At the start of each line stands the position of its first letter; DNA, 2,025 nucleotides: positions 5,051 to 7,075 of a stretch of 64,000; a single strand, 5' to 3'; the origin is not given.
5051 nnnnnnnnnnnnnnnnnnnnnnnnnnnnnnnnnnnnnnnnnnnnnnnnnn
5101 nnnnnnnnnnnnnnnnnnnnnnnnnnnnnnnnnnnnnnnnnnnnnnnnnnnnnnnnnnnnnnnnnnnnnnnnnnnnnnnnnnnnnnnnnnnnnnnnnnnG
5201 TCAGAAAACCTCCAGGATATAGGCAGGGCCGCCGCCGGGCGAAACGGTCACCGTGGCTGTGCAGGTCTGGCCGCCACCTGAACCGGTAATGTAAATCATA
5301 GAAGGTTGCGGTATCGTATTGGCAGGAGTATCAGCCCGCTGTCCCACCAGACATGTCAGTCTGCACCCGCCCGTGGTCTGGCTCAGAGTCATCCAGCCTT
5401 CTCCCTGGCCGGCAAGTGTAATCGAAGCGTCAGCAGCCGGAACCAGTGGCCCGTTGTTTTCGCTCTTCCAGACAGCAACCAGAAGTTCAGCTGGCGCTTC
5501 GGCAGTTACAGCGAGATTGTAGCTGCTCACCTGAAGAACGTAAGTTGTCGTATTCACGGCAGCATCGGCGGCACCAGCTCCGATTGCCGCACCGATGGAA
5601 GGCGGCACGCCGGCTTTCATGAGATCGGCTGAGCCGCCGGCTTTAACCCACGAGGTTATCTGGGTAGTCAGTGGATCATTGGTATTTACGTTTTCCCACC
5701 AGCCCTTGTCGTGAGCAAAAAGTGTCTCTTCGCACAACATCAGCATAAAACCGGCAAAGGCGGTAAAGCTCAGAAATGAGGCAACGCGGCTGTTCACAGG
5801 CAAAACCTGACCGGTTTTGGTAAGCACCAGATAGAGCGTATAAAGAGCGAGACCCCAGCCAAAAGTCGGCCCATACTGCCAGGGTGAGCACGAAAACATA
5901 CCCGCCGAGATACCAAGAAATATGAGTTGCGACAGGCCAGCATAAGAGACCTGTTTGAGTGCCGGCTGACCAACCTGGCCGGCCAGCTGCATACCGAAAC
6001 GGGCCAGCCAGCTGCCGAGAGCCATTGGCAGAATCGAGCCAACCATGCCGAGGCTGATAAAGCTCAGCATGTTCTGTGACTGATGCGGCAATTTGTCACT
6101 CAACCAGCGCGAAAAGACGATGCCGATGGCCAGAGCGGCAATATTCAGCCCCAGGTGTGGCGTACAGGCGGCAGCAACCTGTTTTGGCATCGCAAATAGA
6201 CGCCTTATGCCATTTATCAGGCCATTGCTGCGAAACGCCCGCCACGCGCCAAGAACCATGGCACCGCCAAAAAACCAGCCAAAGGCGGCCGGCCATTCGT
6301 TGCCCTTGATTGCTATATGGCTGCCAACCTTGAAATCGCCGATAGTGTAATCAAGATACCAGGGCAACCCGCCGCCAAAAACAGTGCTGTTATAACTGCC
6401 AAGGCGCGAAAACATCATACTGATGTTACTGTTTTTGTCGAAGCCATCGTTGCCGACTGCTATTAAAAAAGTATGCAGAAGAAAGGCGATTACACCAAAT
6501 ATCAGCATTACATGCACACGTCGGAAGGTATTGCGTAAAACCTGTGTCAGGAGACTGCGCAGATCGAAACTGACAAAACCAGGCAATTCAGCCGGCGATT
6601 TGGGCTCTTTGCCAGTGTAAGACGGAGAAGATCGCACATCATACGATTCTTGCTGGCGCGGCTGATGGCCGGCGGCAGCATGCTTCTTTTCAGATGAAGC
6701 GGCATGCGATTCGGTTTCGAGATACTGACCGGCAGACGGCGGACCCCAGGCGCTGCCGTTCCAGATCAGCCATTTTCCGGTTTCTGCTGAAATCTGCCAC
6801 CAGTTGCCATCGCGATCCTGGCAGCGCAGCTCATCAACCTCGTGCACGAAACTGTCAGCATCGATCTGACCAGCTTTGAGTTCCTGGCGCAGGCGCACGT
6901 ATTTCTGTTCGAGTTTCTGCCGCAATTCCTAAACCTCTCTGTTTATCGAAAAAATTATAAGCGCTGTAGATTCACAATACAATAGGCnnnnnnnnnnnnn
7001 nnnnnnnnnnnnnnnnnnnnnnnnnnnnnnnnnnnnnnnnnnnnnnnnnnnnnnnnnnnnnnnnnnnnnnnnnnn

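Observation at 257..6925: Three-gene membrane-associated operon: polytopic membrane protein, 981-aa helical protein and FHA-domain membrane protein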

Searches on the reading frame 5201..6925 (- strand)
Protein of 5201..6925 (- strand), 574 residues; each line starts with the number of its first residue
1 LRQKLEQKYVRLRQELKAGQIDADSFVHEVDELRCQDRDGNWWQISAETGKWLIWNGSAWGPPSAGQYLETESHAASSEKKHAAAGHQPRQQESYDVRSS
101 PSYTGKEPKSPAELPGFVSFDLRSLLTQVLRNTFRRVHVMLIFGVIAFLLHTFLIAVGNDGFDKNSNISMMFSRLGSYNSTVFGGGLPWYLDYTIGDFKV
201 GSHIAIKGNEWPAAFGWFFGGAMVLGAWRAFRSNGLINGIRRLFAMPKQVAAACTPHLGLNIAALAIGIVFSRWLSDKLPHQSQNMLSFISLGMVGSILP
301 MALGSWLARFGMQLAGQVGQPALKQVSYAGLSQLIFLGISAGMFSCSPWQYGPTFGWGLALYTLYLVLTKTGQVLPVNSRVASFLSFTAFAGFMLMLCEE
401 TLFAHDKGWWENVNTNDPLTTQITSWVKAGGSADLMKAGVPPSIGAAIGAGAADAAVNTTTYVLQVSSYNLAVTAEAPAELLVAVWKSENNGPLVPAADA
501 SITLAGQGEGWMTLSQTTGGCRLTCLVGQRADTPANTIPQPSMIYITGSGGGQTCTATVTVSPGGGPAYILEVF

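Call 3: search_protein_families(library=pfam, proteins=[window:5201-6925:-], max_evalue=0.1)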
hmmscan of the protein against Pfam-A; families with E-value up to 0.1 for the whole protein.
window:5201-6925:- (574 aa): 0 families

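Call 8: search_protein_families(library=ncbifam, proteins=[window:5201-6925:-], max_evalue=0.1)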
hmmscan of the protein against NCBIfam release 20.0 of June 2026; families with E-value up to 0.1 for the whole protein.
window:5201-6925:- (574 aa): 0 families

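Call 9: search_protein_families(library=padloc, proteins=[window:5201-6925:-], max_evalue=0.1)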
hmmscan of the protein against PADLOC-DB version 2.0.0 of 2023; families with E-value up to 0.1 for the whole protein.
window:5201-6925:- (574 aa): 0 families

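Call 16: find_homologous_proteins(query=window:5201-6925:-)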
Query window:5201-6925:- (574 aa): 21 proteins with E <= 0.001 among 8000 candidates.
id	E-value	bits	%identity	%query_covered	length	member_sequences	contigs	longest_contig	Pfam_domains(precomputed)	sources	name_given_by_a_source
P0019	0.0e+0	1303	99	100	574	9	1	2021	-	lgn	-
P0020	0.0e+0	1173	88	100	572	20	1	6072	-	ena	-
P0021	0.0e+0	1057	79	100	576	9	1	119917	-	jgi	jgi:hypothetical protein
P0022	0.0e+0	1050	81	100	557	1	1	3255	-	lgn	-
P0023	0.0e+0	1031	77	100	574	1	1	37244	-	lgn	-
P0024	4.1e-297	1005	75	100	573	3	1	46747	-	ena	-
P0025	4.8e-287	971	72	100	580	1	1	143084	-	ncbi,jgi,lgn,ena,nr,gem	ncbi:MAG: hypothetical protein KKB51_14045 [Candidatus Riflebacteria bacterium]|nr:hypothetical prot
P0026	3.8e-227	774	57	100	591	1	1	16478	-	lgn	-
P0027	2.7e-226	771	59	100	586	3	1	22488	-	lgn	-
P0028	8.6e-218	743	55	100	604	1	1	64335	-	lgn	-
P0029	3.7e-211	721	54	100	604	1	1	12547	-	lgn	-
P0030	1.3e-201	689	54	100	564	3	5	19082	-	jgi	jgi:hypothetical protein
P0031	8.8e-199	680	54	100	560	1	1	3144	-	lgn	-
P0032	1.9e-198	679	54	100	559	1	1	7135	-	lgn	-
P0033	2.7e-196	672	54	100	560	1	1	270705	-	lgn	-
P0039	2.3e-93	332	38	99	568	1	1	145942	-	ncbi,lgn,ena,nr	ncbi:MAG: hypothetical protein GX442_05485 [Candidatus Riflebacteria bacterium]|nr:hypothetical prot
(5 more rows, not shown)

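Call 26: find_encoding_contigs(protein=P0039, flank=10000, max_places=2)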
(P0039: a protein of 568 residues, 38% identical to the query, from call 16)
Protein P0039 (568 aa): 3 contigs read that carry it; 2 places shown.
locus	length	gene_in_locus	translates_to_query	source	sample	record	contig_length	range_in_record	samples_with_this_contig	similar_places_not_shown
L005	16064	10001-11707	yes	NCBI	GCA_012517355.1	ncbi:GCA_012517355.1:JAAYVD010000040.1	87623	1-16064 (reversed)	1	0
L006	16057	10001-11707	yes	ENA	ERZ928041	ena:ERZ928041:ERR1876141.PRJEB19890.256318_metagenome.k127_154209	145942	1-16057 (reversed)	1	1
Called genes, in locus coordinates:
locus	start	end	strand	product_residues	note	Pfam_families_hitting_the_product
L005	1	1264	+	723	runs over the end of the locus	PF07228:SpoIIE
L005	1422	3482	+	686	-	-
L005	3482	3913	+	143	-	-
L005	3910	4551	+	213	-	-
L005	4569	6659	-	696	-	PF13646:HEAT_2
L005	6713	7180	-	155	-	-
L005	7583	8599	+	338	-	PF07998:Peptidase_M54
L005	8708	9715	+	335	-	PF07494:Reg_prop (faint)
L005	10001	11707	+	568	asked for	-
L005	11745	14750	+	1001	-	-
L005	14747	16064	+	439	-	?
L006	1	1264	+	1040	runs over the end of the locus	PF07228:SpoIIE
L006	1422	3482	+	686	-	-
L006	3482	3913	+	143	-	-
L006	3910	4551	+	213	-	-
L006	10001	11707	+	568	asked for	-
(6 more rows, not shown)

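Call 31: search_solved_structures(query=A2, max_evalue=1)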
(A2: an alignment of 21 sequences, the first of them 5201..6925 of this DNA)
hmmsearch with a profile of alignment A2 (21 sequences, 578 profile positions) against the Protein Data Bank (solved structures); distinct sequences matched with E-value up to 1: 0.

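Call 41: predict_structure(alignment_id=A2)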
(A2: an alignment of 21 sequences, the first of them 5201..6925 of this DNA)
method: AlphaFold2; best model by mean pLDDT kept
length: 574 residues; sequences in the alignment: 21
mean_pLDDT: 60.5   pTM: 0.46
mean pLDDT of the five models: 60.5, 59.4, 52.6, 51.2, 51.0
residues with pLDDT >= 90: 2; 70-90: 204; 50-70: 200; < 50: 168
segments of 3 or more residues with pLDDT < 50: 71-109, 111-113, 151-165, 182-184, 190-215, 372-383, 386-441, 567-574
pLDDT, mean of each block of 10 residues (from residue 1): 83 87 84 78 84 77 71 31 28 25 38 56 70 67 55 40 49 51 52 42 38 50 57 53 54 63 81 71 60 63 68 66 65 79 68 68 69 45 48 37 29 35 34 34 56 68 78 78 81 73 77 81 82 62 83 79 59 42
secondary structure, 60 per line:
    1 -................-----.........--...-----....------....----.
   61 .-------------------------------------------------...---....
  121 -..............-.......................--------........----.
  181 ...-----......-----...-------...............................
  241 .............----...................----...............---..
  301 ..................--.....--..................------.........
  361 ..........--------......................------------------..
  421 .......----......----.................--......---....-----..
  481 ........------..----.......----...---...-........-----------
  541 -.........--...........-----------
elements in order: H2-17 H23-31 E34-36 E42-45 E52-55 E117-120 H122-135 H137-159 H168-175 H180-183 H189-194 H210-253 H258-276 H281-295 H299-318 H321-325 H328-345 H352-370 H379-400 H419-427 H432-437 H442-458 E461-466 E470-473 E479-488 E501-507 E512-514 E518-520 E522-529 E542-550 E553-563

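Call 43: fold_search(model_id=the predicted structure, library=pdb)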
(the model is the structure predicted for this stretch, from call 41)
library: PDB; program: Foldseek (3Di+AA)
matches with E <= 10: 1005; with E <= 0.001: 0
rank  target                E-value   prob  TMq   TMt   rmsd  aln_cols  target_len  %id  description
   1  3zmr_B                5.1e-03  1.00  0.12  0.15   4.2       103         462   16  Bacteroides ovatus GH5 xyloglucanase in complex with a XXXG heptasaccharide (released 2014-01-15)
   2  6nps_A                5.1e-03  0.90  0.12  0.08  18.0       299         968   10  Crystal structure of GH115 enzyme AxyAgu115A from Amphibacillus xylanus (released 2020-07-15)
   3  4zmh_B                7.7e-03  0.91  0.13  0.09  16.8       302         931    8  Crystal structure of a five-domain GH115 alpha-Glucuronidase from the Marine Bacterium Saccharophagus degradans 2-40T (released 2016-05-04)
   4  4zmh_A                9.6e-03  0.75  0.14  0.09  22.9       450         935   10  Crystal structure of a five-domain GH115 alpha-Glucuronidase from the Marine Bacterium Saccharophagus degradans 2-40T (released 2016-05-04)
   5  3f65_B                1.7e-02  1.00  0.14  0.36   4.8       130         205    8  The F4 fimbrial chaperone FaeE does not self-cap its interactive surfaces (released 2009-05-19)
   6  3dsn_A                1.7e-02  1.00  0.13  0.33   4.4       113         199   10  Crystal structure of the complex of the Caf1M chaperone with the mini-fiber of two Caf1 subunits (Caf1:Caf1), carrying (released 2009-07-14)
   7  6nps_B                1.8e-02  0.75  0.12  0.08  19.0       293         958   10  Crystal structure of GH115 enzyme AxyAgu115A from Amphibacillus xylanus (released 2020-07-15)
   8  7nuf_A                1.9e-02  0.47  0.12  0.13  23.7       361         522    7  Vaccinia virus protein 018 in complex with STAT1 (released 2021-07-28)
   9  3f65_E                2.0e-02  1.00  0.14  0.38   4.6       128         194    7  The F4 fimbrial chaperone FaeE does not self-cap its interactive surfaces (released 2009-05-19)
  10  3f6i_B                2.2e-02  1.00  0.14  0.38   5.5       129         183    8  Structure of the SeMet labeled F4 fibrial chaperone FaeE (released 2009-05-19)
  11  3dos_A                2.4e-02  1.00  0.13  0.34   4.1       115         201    8  Crystal structure of the complex of the Caf1M chaperone with the mini-fiber of two Caf1 subunits (Caf1:Caf1), carrying (released 2009-07-14)
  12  3f65_H                2.4e-02  1.00  0.13  0.41   4.6       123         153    6  The F4 fimbrial chaperone FaeE does not self-cap its interactive surfaces (released 2009-05-19)
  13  3f6i_A                2.5e-02  1.00  0.13  0.34   5.8       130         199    9  Structure of the SeMet labeled F4 fibrial chaperone FaeE (released 2009-05-19)
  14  2ber                  2.5e-02  0.99  0.12  0.11   9.0       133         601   14  Y370G Active Site Mutant of the Sialidase from Micromonospora viridifaciens in complex with beta-Neu5Ac (sialic acid). (released 2005-04-04)
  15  3f65_D                2.6e-02  1.00  0.13  0.42   4.2       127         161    6  The F4 fimbrial chaperone FaeE does not self-cap its interactive surfaces (released 2009-05-19)
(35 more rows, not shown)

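Call 47: find_homologous_proteins(query=A2, max_evalue=0.01)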
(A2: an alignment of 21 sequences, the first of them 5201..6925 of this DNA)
Query A2 (21 sequences) (574 aa, profile of the alignment): 21 proteins with E <= 0.01 among 8000 candidates.
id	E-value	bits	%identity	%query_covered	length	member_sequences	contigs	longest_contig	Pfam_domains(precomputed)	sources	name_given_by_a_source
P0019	0.0e+0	1023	99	100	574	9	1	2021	-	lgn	-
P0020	0.0e+0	1017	88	100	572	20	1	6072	-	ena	-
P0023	0.0e+0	1010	77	100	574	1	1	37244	-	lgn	-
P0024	2.1e-298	1009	75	100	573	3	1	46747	-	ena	-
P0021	3.9e-298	1008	79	100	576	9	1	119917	-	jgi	jgi:hypothetical protein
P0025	9.1e-298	1007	72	100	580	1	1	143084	-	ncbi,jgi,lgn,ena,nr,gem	ncbi:MAG: hypothetical protein KKB51_14045 [Candidatus Riflebacteria bacterium]|nr:hypothetical prot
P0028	4.3e-292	988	55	100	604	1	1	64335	-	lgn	-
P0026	2.6e-290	982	57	100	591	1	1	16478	-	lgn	-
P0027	2.2e-288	976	59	100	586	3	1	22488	-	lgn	-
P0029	1.5e-286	970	54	100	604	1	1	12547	-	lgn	-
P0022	3.2e-286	969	81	100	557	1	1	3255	-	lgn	-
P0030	8.3e-285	964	54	100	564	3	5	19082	-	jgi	jgi:hypothetical protein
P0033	9.2e-285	964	54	100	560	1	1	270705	-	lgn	-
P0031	1.7e-282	956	54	100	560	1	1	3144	-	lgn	-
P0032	2.0e-282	956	54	100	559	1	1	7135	-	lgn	-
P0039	1.3e-212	726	38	99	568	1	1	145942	-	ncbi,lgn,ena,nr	ncbi:MAG: hypothetical protein GX442_05485 [Candidatus Riflebacteria bacterium]|nr:hypothetical prot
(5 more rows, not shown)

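Call 56: search_protein_families(library=pfam, alignment_id=A2, max_evalue=1)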
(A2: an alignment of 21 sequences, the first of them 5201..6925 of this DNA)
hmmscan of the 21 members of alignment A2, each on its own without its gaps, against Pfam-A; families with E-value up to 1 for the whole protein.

A. member 1, window:5201-6925:- (574 aa): 1 family
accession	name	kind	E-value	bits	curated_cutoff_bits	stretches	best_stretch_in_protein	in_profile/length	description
PF20460.3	DUF6713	-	0.43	10.9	27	1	127-168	57-97/117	Family of unknown function (DUF6713)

B. families by the number of members that match (of 21 scanned): 15 families
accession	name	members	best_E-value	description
PF08706.16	D5_N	6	0.016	D5 N terminal like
PF20460.3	DUF6713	4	0.12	Family of unknown function (DUF6713)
PF13593.11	SBF_like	1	0.0029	SBF-like CPA transporter family (DUF4137)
PF06459.17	RR_TM4-6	1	0.024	Ryanodine Receptor TM 4-6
PF24181.1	TPR_TTI1_C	1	0.029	TTI1 C-terminal TPR domain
PF03372.29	Exo_endo_phos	1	0.074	Endonuclease/Exonuclease/phosphatase family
PF19140.5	DUF5823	1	0.08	Family of unknown function (DUF5823)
PF19964.5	EAD11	1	0.09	Effector-associated domain 11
PF06679.17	DUF1180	1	0.14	Membrane protein FAM174-like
PF18099.7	CBM_35_2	1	0.18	Carbohydrate binding module (family 35)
PF16553.11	PUFD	1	0.19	BCORL-PCGF1-binding domain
PF23295.1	Arm_4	1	0.27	Armadillo-like repeats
PF02413.22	Caudo_TAP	1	0.29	Caudovirales tail fibre assembly protein, lambda gpK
PF05795.16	Plasmodium_Vir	1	0.32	Plasmodium vivax Vir protein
PF13323.11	HPIH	1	0.53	N-terminal domain with HPIH motif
